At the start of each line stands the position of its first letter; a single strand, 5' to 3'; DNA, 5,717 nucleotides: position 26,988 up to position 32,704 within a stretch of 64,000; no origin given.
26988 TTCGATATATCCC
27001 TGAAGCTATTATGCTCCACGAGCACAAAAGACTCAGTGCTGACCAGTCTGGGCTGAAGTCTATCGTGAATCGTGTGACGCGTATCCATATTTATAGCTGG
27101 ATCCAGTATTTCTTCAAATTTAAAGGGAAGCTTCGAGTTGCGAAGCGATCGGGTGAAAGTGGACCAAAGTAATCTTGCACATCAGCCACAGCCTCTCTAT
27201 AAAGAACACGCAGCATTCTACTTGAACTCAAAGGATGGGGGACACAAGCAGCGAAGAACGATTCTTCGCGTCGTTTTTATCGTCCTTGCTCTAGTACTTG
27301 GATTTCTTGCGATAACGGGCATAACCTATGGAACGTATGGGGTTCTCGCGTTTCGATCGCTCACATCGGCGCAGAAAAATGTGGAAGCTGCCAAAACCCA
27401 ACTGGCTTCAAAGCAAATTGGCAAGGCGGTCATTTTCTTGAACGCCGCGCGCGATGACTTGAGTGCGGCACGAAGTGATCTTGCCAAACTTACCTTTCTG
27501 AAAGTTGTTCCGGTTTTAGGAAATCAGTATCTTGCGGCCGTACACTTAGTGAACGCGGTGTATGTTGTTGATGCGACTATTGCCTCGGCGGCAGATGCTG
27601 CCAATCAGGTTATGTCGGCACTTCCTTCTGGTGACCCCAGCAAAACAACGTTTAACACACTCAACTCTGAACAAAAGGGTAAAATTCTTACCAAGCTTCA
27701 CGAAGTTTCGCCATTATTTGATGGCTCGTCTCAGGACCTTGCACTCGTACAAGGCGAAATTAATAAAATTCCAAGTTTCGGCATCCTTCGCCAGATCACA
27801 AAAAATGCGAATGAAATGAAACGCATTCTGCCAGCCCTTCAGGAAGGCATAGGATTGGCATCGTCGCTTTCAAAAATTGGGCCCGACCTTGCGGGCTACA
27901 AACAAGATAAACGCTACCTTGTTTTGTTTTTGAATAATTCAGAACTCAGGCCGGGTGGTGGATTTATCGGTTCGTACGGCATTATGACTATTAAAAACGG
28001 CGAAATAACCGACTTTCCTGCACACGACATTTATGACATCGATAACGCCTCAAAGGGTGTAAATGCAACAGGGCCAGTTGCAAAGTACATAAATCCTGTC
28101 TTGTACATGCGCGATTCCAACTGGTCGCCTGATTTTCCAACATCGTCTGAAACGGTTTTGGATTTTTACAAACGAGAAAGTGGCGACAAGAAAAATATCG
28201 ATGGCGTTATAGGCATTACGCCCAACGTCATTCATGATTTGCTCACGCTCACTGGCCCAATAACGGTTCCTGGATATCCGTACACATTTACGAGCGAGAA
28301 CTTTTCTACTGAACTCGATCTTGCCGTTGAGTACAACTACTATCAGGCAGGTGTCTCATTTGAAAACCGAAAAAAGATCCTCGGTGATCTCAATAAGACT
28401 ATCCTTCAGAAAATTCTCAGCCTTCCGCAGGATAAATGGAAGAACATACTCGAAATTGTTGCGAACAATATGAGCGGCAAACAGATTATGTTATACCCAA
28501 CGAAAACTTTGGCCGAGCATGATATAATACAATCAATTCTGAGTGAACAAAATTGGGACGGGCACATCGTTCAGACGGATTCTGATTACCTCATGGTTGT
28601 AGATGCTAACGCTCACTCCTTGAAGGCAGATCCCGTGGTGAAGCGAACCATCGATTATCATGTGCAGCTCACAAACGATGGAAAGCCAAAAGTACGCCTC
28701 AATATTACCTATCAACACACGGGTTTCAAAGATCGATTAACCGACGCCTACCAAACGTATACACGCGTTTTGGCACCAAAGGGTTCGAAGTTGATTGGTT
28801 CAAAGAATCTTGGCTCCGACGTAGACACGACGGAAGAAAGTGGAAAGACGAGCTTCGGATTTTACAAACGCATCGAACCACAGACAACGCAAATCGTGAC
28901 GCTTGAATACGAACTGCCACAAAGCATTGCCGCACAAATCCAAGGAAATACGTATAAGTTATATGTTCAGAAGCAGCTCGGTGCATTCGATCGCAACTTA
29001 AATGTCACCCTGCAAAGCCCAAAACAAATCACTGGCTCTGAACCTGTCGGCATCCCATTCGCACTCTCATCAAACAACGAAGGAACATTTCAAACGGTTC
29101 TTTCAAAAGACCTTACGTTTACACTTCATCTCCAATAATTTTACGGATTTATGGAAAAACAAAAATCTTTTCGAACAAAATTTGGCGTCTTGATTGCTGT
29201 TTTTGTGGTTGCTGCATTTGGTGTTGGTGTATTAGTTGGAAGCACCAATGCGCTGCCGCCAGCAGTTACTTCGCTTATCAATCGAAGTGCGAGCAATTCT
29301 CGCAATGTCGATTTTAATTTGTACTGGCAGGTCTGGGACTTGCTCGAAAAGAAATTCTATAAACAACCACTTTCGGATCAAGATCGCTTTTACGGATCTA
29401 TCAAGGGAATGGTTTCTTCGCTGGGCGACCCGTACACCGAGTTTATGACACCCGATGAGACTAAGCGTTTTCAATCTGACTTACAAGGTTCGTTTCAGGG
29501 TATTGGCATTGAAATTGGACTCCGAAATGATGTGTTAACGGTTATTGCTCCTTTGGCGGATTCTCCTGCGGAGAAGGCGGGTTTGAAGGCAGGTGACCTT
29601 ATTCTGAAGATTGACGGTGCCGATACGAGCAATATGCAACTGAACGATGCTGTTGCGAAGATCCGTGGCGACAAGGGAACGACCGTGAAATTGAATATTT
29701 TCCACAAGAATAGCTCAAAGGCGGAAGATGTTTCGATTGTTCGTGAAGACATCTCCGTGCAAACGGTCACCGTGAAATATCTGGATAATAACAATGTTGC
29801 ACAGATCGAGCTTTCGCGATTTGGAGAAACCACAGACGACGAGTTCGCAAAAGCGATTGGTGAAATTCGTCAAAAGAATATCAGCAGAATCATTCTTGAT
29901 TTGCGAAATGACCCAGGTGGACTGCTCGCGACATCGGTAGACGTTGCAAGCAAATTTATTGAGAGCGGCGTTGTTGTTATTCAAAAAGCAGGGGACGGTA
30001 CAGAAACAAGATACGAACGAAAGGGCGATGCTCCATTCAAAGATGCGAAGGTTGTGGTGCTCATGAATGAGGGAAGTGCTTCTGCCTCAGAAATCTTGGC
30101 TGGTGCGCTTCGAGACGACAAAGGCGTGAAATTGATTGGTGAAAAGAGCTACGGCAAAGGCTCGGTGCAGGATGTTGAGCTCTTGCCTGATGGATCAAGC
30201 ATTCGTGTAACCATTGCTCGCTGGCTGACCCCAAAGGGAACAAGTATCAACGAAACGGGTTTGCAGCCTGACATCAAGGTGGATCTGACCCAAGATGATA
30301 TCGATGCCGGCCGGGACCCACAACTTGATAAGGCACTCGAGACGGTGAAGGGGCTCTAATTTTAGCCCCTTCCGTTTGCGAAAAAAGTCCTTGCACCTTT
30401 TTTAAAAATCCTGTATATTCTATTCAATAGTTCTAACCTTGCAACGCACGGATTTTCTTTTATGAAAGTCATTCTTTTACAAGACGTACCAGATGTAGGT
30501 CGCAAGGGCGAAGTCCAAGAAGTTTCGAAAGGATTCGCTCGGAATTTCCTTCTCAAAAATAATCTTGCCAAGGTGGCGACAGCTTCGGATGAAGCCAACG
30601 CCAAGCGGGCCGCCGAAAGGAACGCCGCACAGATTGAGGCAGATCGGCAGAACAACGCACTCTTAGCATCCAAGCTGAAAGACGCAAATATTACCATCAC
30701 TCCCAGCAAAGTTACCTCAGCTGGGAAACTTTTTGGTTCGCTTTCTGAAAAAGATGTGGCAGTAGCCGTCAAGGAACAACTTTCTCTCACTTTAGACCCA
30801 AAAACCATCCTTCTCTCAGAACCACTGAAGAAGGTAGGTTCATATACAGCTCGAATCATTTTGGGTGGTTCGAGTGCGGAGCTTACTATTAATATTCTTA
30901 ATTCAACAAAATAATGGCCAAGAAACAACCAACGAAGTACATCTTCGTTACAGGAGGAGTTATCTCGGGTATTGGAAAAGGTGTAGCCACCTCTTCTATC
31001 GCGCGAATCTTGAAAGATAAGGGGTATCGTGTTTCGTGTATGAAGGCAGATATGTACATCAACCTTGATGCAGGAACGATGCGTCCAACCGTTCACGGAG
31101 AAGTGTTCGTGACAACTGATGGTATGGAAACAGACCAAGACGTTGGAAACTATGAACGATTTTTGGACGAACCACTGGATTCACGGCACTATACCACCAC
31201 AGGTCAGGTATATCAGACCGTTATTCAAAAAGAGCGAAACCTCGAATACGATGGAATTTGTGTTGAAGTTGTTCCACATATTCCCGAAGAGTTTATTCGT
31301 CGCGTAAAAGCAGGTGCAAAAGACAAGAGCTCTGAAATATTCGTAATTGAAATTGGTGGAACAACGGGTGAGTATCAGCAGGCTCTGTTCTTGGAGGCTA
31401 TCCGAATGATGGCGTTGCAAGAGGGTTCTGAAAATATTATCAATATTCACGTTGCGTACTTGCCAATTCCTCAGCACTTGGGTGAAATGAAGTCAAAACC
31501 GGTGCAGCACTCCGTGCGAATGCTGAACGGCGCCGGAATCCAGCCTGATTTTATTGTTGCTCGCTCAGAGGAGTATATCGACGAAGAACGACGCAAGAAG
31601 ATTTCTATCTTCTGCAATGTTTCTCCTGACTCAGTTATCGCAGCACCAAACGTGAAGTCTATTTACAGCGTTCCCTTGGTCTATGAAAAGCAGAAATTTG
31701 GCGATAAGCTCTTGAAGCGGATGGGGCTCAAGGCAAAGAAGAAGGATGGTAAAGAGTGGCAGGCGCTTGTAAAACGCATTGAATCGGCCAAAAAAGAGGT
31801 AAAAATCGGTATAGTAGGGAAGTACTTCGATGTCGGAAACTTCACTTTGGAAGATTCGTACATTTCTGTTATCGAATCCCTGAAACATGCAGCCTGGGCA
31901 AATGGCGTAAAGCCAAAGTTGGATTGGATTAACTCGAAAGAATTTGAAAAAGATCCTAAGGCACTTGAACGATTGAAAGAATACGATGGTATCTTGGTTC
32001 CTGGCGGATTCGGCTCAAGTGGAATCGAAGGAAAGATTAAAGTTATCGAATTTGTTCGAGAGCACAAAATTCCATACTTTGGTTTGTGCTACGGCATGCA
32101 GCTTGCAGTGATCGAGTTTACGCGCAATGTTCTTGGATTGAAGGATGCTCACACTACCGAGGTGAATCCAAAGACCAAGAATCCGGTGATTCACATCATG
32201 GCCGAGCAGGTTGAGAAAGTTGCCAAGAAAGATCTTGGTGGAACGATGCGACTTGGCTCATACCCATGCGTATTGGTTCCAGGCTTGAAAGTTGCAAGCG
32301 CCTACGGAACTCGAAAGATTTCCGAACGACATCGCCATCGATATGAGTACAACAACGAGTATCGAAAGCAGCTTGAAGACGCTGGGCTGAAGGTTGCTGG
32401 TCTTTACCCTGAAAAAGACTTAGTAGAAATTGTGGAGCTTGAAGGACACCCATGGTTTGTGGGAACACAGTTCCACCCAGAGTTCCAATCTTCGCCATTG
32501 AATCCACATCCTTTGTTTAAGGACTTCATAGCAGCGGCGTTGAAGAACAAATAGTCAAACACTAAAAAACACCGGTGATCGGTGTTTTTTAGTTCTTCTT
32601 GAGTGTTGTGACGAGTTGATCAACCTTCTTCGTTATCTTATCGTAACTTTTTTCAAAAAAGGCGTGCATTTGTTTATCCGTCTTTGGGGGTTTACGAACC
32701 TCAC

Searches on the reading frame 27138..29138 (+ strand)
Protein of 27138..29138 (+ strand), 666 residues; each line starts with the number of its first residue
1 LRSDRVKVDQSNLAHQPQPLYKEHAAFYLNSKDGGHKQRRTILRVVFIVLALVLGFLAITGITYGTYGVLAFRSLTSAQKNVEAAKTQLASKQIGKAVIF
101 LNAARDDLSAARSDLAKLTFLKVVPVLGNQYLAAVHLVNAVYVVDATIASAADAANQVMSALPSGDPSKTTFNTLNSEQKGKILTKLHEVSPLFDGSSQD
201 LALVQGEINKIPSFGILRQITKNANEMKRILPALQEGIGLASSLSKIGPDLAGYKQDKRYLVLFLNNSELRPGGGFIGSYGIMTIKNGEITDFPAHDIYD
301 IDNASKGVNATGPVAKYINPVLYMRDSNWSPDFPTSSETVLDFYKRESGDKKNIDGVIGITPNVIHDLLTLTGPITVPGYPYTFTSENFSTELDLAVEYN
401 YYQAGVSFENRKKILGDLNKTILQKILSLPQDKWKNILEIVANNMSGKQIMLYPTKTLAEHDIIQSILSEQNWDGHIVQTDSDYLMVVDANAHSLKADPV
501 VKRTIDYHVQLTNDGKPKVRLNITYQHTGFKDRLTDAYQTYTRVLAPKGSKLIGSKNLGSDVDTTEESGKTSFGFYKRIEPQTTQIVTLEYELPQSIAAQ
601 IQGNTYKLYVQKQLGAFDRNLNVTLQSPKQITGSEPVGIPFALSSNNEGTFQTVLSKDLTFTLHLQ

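Call 23: search_protein_families(library=pfam, proteins=[window:27138-29138:+], max_evalue=0.0001)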
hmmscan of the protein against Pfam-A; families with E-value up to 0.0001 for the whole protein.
window:27138-29138:+ (666 aa): 1 family
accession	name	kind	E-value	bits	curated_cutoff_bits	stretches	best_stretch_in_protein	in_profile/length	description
PF13196.11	DUF4012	-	4.7e-30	105.4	28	1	256-390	2-136/144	Protein of unknown function (DUF4012)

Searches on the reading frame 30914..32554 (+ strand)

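Call 24: search_protein_families(library=pfam, proteins=[window:30914-32554:+], max_evalue=0.0001)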
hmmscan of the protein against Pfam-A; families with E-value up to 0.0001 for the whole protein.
window:30914-32554:+ (546 aa): 3 families
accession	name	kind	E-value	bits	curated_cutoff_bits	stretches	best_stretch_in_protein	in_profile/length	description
PF06418.20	CTP_synth_N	-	4.2e-102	341.5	26.1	1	8-272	1-265/265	CTP synthase N-terminus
PF00117.34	GATase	-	5.9e-40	137.4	22.8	1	313-540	3-189/190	Glutamine amidotransferase class-I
PF07722.19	Peptidase_C26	-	2.1e-05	24.8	20.5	0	375-523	95-219/219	Peptidase C26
